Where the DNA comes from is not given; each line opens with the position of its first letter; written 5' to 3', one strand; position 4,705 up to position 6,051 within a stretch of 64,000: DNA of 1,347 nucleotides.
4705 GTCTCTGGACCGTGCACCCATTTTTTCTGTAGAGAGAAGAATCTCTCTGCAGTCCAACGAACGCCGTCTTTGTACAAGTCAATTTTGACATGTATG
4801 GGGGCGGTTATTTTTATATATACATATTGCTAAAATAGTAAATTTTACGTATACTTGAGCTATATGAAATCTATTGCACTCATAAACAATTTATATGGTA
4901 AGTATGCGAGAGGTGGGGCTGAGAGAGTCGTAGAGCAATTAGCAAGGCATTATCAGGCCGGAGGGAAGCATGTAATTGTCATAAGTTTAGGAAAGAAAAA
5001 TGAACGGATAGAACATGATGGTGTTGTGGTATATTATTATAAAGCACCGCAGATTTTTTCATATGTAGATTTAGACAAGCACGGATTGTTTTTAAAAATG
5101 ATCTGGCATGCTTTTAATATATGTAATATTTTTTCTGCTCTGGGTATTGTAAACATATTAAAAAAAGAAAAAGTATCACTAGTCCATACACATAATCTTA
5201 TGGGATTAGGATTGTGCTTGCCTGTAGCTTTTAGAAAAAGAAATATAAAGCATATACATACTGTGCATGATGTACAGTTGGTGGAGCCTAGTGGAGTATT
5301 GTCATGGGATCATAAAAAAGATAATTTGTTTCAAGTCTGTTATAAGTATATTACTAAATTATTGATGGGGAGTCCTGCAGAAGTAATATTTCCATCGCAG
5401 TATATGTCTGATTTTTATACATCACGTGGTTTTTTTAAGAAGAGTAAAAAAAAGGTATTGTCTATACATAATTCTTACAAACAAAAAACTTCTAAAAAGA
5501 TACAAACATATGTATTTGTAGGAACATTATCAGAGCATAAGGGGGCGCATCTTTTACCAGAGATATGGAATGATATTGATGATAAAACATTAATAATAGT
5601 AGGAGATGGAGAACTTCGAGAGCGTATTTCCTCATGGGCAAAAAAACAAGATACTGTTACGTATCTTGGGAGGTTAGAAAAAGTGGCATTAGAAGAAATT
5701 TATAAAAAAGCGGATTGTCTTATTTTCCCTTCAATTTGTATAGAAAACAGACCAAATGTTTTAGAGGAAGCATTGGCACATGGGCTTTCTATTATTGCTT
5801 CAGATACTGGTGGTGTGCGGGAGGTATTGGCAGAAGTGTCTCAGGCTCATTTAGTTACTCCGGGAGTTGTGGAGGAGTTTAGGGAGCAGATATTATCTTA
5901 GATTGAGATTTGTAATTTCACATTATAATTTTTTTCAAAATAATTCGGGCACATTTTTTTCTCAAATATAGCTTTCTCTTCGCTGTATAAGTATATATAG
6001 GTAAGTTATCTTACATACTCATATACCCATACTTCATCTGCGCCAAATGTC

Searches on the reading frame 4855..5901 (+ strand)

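Call 84: search_protein_families(library=pfam, proteins=[window:4855-5901:+], max_evalue=0.00001)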
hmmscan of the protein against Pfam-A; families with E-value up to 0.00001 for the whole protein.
window:4855-5901:+ (348 aa): 4 families
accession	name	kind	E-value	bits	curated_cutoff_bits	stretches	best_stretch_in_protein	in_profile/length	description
PF00534.26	Glycos_transf_1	-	9e-22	77.8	26.4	1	212-347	11-153/172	Glycosyl transferases group 1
PF13692.12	Glyco_trans_1_4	-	1.4e-21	77.7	27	1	218-347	3-137/142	Glycosyl transferases group 1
PF13439.12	Glyco_transf_4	-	2.2e-17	64.1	28.5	1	20-196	2-156/170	Glycosyltransferase Family 4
PF13579.12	Glyco_trans_4_4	-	1.2e-11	45.7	29.7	1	20-193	1-147/158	Glycosyl transferase 4-like domain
